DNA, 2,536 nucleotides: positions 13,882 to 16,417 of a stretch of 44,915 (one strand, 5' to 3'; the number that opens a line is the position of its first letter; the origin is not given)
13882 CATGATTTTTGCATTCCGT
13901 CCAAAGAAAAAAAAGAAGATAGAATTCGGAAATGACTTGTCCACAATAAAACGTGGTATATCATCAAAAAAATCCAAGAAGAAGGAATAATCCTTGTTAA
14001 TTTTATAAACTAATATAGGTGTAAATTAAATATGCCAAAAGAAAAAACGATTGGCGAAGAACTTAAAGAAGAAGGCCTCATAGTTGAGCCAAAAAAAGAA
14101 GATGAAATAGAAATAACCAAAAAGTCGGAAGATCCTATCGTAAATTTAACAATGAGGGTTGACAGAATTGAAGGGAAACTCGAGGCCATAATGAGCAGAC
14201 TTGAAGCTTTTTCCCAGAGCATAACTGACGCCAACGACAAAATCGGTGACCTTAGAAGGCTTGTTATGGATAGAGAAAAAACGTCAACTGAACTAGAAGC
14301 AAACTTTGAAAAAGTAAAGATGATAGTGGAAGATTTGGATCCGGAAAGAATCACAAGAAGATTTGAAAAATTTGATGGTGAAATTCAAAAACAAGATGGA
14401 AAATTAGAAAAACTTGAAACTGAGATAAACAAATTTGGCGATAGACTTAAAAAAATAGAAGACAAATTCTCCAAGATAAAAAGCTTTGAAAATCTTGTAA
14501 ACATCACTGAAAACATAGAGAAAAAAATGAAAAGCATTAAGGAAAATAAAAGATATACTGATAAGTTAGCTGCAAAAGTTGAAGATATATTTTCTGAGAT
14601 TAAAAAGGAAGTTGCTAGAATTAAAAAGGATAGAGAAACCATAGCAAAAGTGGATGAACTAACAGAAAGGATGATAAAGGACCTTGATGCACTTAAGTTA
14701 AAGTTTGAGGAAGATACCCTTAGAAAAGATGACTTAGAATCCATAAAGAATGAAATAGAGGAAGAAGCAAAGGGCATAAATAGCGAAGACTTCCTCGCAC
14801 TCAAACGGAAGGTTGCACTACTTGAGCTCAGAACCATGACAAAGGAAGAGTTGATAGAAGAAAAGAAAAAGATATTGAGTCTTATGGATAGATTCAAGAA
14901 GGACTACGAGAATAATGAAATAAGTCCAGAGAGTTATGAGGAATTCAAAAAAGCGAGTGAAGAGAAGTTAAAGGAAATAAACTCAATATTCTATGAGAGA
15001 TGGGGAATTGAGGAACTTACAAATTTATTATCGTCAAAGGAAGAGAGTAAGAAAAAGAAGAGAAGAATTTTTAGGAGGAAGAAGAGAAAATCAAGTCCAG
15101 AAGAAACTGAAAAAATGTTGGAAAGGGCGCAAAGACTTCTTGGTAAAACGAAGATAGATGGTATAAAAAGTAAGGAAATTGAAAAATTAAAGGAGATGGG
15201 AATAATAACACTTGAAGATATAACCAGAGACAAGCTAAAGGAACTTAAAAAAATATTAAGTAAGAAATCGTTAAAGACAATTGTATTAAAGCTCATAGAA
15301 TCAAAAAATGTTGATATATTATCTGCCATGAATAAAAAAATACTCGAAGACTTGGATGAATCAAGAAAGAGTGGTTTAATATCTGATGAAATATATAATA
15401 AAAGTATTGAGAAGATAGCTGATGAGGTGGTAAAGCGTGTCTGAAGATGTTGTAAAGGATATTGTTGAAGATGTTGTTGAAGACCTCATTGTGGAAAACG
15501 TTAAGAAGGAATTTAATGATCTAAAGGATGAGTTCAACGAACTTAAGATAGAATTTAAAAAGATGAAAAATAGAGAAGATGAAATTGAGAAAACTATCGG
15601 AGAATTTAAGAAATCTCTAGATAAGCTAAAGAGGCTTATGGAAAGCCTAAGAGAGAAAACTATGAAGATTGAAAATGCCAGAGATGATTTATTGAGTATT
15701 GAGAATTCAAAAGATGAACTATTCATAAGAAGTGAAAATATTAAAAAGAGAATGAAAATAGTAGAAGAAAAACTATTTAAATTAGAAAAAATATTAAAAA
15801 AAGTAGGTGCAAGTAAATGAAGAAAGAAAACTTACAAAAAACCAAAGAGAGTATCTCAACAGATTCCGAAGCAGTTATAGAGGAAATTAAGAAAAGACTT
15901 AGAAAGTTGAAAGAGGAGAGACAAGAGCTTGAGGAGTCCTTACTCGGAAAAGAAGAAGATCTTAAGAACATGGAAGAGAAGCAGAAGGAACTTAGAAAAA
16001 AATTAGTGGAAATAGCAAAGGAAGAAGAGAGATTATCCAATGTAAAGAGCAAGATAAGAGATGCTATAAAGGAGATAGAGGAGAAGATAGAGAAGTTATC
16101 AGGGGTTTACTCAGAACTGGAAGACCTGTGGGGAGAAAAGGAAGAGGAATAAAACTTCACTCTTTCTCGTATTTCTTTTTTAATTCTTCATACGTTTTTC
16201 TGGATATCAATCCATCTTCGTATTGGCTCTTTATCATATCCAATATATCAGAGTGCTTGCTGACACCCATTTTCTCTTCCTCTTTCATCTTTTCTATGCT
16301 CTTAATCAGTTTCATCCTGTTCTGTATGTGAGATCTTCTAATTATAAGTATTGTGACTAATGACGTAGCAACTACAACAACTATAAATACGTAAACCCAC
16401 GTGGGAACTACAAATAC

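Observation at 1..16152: Giant glycosylated adhesin fused through one TM helix to a cytoplasmic HerA/FtsK-class ATPase, heading a translationally coupled coiled-coil operon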

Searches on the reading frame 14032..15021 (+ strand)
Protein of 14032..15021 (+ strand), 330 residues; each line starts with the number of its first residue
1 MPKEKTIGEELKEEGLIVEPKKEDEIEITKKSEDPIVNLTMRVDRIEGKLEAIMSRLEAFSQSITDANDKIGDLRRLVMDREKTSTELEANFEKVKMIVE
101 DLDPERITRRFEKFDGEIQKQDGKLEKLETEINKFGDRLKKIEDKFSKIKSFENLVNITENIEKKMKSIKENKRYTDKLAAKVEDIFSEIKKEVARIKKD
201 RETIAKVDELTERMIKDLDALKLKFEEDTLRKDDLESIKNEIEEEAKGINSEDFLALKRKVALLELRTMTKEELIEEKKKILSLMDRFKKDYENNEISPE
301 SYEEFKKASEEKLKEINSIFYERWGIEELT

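Call 47: find_homologous_proteins(query=window:14032-15021:+, max_evalue=0.00001)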
Query window:14032-15021:+ (330 aa): 18 proteins with E <= 0.00001 among 8000 candidates.
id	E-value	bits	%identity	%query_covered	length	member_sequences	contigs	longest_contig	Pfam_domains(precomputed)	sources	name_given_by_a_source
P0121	2.4e-190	649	100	100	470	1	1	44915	-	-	-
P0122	6.3e-150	517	78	100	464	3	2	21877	-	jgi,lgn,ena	-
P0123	4.4e-49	186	40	97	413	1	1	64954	PF04102.18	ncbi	-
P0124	1.1e-30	125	37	60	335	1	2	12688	PF04513.18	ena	-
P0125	3.9e-29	120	31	81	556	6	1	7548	-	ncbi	-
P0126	8.6e-28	116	31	86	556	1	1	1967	PF05046.20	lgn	-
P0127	9.2e-28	116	31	86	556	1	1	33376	PF05046.20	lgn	-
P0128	7.4e-27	113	35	64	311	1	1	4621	PF04513.18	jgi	jgi:chromosome segregation ATPase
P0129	3.0e-26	111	34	74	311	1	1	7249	PF04513.18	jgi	jgi:chromosome segregation ATPase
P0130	1.6e-25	108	37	57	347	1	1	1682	-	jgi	-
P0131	5.8e-21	93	28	86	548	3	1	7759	-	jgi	-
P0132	1.2e-20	92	35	66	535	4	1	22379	-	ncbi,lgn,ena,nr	ncbi:MAG: hypothetical protein KAT37_03490 [Candidatus Aenigmarchaeota archaeon]|nr:hypothetical pro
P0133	3.1e-17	81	34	72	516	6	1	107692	-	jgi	-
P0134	3.5e-16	78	32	52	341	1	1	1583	-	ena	-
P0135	1.1e-14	73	32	73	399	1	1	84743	-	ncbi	ncbi:MAG: hypothetical protein QXJ06_00175 [Candidatus Aenigmatarchaeota archaeon]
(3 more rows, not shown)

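Call 48: find_encoding_contigs(protein=P0122, flank=10000, max_places=4)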
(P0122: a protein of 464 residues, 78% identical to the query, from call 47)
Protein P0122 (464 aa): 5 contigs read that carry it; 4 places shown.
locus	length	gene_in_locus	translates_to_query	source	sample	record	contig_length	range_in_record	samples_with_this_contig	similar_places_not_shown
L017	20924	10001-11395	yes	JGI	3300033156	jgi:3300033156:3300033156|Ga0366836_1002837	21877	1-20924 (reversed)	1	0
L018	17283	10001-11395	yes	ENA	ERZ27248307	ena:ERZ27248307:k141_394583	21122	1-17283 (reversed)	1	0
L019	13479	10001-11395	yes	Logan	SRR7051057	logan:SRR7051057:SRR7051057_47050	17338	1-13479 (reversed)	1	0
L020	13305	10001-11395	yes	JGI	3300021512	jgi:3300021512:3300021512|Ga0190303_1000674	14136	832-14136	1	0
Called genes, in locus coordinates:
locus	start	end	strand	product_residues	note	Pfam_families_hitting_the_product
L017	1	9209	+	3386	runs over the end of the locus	?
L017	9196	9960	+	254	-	-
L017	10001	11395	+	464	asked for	-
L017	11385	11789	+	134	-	-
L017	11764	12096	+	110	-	-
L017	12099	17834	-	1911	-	PF01835:MG2 (faint), PF10633:NPCBM_assoc (faint)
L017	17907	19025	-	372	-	PF00291:PALP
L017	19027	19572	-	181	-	PF13238:AAA_18, PF13207:AAA_17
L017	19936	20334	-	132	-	-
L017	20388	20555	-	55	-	-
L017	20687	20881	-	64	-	-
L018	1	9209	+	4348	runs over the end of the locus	?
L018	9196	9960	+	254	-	-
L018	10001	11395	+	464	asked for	-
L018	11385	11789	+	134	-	-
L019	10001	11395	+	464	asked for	-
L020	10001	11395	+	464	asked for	-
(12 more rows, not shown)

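Call 49: find_encoding_contigs(protein=P0123, flank=10000, max_places=2)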
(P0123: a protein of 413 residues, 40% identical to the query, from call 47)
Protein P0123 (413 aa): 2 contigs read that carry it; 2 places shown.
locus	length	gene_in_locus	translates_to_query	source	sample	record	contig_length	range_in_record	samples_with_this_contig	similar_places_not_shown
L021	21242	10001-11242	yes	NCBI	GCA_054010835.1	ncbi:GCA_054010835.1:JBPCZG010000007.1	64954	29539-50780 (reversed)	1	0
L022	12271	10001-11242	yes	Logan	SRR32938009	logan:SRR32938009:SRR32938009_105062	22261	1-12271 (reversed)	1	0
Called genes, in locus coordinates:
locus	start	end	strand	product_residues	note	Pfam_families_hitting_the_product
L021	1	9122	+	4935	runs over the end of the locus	PF02369:Big_1 (faint), PF19077:Big_13 (faint), PF17957:Big_7, PF10102:DUF2341, PF17957:Big_7, PF01935:DUF87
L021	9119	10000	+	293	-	-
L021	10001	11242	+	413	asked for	PF04102:SlyX (faint)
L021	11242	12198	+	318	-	-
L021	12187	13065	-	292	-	-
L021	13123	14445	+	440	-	PF18195:GatD_N, PF00710:Asparaginase, PF17763:Asparaginase_C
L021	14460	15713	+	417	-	-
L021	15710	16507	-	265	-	PF01875:Memo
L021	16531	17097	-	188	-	PF00583:Acetyltransf_1, PF13673:Acetyltransf_10, PF13508:Acetyltransf_7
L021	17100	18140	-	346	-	PF01035:DNA_binding_1, PF04493:Endonuclease_5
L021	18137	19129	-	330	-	PF09999:DUF2240 (weak), PF17244:CDC24_OB3 (faint), PF01336:tRNA_anti-codon, PF08646:Rep_fac-A_C (weak)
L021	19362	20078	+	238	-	PF01940:DUF92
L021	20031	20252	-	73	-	-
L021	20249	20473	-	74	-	PF00125:Histone, PF00808:CBFD_NFYB_HMF, PF02291:TFIID-31kDa (weak)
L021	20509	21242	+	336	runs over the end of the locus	PF04123:DUF373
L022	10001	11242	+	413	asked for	PF04102:SlyX (faint)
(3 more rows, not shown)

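Call 69: predict_structure(alignment_id=A2)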
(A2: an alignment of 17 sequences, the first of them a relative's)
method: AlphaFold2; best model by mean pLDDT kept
length: 470 residues; sequences in the alignment: 17
mean_pLDDT: 72.5   pTM: 0.25
mean pLDDT of the five models: 72.5, 72.2, 71.1, 64.5, 58.7
residues with pLDDT >= 90: 26; 70-90: 292; 50-70: 68; < 50: 84
segments of 3 or more residues with pLDDT < 50: 1-4, 15-34, 224-232, 243-250, 335-355, 357-375
pLDDT, mean of each block of 10 residues (from residue 1): 51 48 38 55 78 85 87 83 80 76 76 87 88 87 72 72 87 86 85 85 82 75 47 49 47 59 73 83 87 84 86 83 67 49 36 42 43 51 71 75 83 87 84 90 91 91 88
secondary structure, 60 per line:
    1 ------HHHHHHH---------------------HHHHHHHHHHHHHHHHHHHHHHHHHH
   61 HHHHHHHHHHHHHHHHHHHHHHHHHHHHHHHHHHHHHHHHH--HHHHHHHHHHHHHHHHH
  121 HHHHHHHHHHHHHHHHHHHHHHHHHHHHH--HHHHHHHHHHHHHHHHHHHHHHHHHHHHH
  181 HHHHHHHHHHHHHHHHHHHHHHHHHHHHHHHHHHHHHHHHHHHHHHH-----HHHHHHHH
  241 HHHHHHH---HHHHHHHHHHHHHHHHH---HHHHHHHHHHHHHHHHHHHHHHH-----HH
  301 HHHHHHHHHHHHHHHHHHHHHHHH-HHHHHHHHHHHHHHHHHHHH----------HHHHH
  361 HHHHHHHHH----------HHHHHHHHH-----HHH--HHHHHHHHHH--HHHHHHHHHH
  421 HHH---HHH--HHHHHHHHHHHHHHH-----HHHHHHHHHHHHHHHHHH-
elements in order: H7-13 H35-101 H104-149 H152-227 H233-247 H251-267 H271-293 H299-324 H326-345 H356-369 H380-388 H399-408 H411-423 H432-446 H452-469

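Call 72: fold_search(model_id=the predicted structure, library=pdb)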
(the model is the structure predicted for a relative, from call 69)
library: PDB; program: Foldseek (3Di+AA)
matches with E <= 10: 99; with E <= 0.001: 0
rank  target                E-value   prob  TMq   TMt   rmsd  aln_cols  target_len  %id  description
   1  5mmi_Z                8.2e-01  0.77  0.14  0.54  17.1       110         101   24  Structure of the large subunit of the chloroplast ribosome (released 2017-01-11)
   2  8esq_h                1.5e+00  0.41  0.12  0.43  11.8       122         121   19  Ytm1 associated nascent 60S ribosome State 2 (released 2022-11-30)
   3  8eup_h                1.8e+00  0.38  0.12  0.43  10.1       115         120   20  Ytm1 associated 60S nascent ribosome State 1A (released 2022-11-30)
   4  6zu5_LHH              1.8e+00  0.28  0.11  0.37  11.4       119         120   14  Structure of the Paranosema locustae ribosome in complex with Lso2 (released 2020-11-04)
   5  6qzr_F                1.8e+00  0.05  0.10  0.16  19.1       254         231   14  14-3-3 sigma in complex with FOXO1 pT24 peptide (released 2019-07-31)
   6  7nhk_1                2.3e+00  0.84  0.11  0.78   2.5        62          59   13  LsaA, an antibiotic resistance ABCF, in complex with 70S ribosome from Enterococcus faecalis (released 2021-05-05)
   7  7ls1_b2               2.4e+00  0.30  0.11  0.42  11.8       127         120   15  80S ribosome from mouse bound to eEF2 (Class II) (released 2021-11-03)
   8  5o60_Z                2.7e+00  0.87  0.12  0.79   1.7        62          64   14  Structure of the 50S large ribosomal subunit from Mycobacterium smegmatis (released 2017-07-12)
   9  7oyc_h1               2.8e+00  0.23  0.11  0.40  11.5       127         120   14  Cryo-EM structure of the Xenopus egg 80S ribosome (released 2022-07-20)
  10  6tye_D                2.8e+00  0.06  0.10  0.05  21.2       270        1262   12  Crystal structure of MTB sigma L transcription initiation complex with 5 nt long RNA primer (released 2020-03-11)
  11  7oyd_h                3.2e+00  0.21  0.12  0.41  12.1       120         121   17  Cryo-EM structure of a rabbit 80S ribosome with zebrafish Dap1b (released 2022-07-20)
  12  8c3a_AI               3.2e+00  0.20  0.11  0.37  11.1       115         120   15  Crystal structure of ailanthone bound to the Candida albicans 80S ribosome (released 2024-01-10)
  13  9znf_AU               3.3e+00  0.72  0.11  0.71   2.8        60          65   23  Cryo-EM structure of the Methanosarcina acetivorans 70S ribosome in complex with SriA and SriB (released 2026-01-28)
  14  6eri_AY               3.3e+00  0.35  0.14  0.54  16.0       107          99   22  Structure of the chloroplast ribosome with chl-RRF and hibernation-promoting factor (released 2018-04-18)
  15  8oj3_CC               3.3e+00  0.18  0.11  0.39  11.3       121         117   16  Crystal structure of the Candida albicans 80S ribosome in complex with geneticin G418 (rotated state) (released 2024-10-09)
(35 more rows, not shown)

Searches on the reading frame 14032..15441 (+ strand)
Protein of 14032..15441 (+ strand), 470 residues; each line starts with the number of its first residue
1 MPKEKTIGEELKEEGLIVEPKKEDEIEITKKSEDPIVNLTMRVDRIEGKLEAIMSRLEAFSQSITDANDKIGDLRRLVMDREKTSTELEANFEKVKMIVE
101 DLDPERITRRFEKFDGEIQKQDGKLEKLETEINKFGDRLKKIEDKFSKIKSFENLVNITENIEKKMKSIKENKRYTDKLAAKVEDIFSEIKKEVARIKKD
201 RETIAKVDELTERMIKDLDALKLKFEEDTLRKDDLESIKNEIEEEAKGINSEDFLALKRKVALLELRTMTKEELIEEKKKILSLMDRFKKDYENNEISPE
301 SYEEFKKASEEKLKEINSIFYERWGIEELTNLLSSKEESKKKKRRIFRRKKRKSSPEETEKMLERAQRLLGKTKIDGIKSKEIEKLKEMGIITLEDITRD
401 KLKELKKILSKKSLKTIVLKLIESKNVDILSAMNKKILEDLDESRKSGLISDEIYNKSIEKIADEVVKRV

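Call 5: search_protein_families(library=pfam, proteins=[window:14032-15441:+], max_evalue=0.01)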
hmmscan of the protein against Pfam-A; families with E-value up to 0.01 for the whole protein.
window:14032-15441:+ (470 aa): 0 families

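Call 6: search_protein_families(library=ncbifam, proteins=[window:14032-15441:+], max_evalue=0.01)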
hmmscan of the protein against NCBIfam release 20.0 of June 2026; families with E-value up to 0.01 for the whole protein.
window:14032-15441:+ (470 aa): 5 families
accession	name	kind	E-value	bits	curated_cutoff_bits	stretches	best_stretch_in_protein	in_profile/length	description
TIGR02168.1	SMC_prok_B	equivalog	3.5e-07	28.4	567.35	2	22-241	772-982/1181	chromosome segregation protein SMC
NF003034.1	PRK03918.1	equivalog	0.00021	19.4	700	1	49-291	180-420/878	DNA double-strand break repair ATPase Rad50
NF045487.1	ASRP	equivalog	0.00025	19.8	300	1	33-153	340-459/593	archaea-specific SMC-related protein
TIGR02169.1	SMC_prok_A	equivalog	0.0018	16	729.4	1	105-391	241-524/1165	chromosome segregation protein SMC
TIGR00996.1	Mtu_fam_mce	paralog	0.0061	15.8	140.5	0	110-202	175-265/291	MCE family protein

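Call 74: search_protein_families(library=padloc, proteins=[window:14032-15441:+], max_evalue=0.001)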
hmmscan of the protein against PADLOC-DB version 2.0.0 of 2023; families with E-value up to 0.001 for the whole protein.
window:14032-15441:+ (470 aa): 3 families
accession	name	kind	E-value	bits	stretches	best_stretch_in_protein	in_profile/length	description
PDLC00519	JetC1|JetC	-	1.2e-06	25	1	31-247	260-469/1097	DUF3584 domain; MukB-like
PDLC00516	JetC1|JetC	-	0.00039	16.6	1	51-257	277-481/1098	DUF3584 domain; MukB-like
PDLC02741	PbeC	-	0.0004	17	1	27-190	357-518/644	PbeC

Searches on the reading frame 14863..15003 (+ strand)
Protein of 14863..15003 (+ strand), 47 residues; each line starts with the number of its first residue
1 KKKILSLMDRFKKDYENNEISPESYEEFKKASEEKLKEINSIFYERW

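Call 70: search_protein_families(library=pfam, proteins=[window:14863-15003:+], max_evalue=1)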
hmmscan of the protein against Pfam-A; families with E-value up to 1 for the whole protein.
seq(47 aa): 1 family
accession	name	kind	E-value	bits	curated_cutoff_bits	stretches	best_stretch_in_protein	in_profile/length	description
PF05698.19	Trigger_C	-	0.029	14.9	22.7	1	3-38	49-84/162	Bacterial trigger factor protein (TF) C-terminus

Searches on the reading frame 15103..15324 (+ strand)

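Call 70: search_protein_families(library=pfam, proteins=[window:15103-15324:+], max_evalue=1)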
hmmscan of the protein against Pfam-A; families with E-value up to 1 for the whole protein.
seq(74 aa): 4 families
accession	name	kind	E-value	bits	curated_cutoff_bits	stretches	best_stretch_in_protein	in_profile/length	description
PF21999.2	IMS_HHH_1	-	0.0038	18.1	27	1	27-56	12-41/53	DNA polymerase-iota, thumb domain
PF14520.12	HHH_5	-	0.0068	17.3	27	1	16-64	5-55/57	Helix-hairpin-helix domain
PF02828.21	L27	-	0.18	11.9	22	1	43-60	19-36/53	L27 domain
PF22357.2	AF1548-like_C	-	0.22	12.1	23.9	1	21-61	8-49/56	AF1548-like, C-terminal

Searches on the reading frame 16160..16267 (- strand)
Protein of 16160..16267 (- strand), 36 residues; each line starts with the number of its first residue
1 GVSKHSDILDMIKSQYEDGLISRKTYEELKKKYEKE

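Call 70: search_protein_families(library=pfam, proteins=[window:16160-16267:-], max_evalue=1)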
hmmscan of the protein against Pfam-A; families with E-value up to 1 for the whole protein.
seq(36 aa): 1 family
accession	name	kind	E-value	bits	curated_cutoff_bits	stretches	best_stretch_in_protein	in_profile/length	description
PF09851.14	SHOCT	-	0.016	15.3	27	1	12-32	6-26/28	Short C-terminal domain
